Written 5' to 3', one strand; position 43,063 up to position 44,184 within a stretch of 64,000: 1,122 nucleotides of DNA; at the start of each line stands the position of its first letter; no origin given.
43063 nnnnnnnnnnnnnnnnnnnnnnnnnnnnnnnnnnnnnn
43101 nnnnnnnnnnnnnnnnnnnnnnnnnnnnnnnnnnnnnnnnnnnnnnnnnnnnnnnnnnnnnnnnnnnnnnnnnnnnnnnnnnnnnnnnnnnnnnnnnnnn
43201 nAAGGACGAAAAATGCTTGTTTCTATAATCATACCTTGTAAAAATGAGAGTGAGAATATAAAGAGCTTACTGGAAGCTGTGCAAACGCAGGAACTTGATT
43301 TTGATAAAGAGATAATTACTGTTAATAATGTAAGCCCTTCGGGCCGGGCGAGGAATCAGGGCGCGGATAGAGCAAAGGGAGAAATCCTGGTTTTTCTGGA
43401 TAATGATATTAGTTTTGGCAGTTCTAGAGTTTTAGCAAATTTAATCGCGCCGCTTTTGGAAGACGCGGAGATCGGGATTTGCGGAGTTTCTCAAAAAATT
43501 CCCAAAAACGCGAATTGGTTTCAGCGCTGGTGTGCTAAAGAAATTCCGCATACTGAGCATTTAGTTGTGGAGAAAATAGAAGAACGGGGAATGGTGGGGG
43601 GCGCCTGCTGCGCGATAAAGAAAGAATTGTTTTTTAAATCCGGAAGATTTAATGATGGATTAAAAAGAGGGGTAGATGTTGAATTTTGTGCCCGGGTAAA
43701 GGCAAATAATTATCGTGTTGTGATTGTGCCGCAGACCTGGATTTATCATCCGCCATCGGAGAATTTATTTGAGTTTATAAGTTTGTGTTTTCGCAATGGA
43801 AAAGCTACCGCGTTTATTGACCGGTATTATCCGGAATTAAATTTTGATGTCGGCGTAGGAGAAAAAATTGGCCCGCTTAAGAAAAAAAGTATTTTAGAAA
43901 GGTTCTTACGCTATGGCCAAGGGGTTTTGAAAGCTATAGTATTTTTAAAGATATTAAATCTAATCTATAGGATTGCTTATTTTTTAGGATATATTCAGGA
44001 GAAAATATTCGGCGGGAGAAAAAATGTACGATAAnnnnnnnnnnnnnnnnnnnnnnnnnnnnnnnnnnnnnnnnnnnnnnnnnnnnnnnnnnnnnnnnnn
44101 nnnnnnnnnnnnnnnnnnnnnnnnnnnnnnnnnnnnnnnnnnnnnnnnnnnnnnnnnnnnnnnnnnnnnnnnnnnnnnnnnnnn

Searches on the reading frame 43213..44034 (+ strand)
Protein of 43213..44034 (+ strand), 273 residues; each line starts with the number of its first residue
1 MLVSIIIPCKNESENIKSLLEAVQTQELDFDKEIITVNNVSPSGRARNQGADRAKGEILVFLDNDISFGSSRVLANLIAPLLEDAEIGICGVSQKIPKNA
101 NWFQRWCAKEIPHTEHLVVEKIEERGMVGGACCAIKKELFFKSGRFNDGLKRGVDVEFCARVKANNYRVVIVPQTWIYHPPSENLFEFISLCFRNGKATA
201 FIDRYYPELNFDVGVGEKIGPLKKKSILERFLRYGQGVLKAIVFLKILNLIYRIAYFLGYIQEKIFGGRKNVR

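Call 16: search_protein_families(library=pfam, proteins=[window:43213-44034:+], max_evalue=0.001)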
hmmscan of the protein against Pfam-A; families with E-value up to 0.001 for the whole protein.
window:43213-44034:+ (273 aa): 5 families
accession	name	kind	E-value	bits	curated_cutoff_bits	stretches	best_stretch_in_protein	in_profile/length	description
PF00535.33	Glycos_transf_2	-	1.7e-13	51.3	23.3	1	44-140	67-164/168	Glycosyl transferase family 2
PF13712.12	Glyco_tranf_2_5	-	1.1e-11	45.2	27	1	6-179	2-189/210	Glycosyltransferase like family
PF13641.12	Glyco_tranf_2_3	-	8.4e-10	39.5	27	1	17-195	42-227/230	Glycosyltransferase like family 2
PF13632.12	Glyco_trans_2_3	-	7.2e-06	26.4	27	1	77-261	18-164/198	Glycosyl transferase family group 2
PF10111.15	Glyco_tranf_2_2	-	0.00013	22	27.3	0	43-75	69-100/276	Glycosyltransferase like family 2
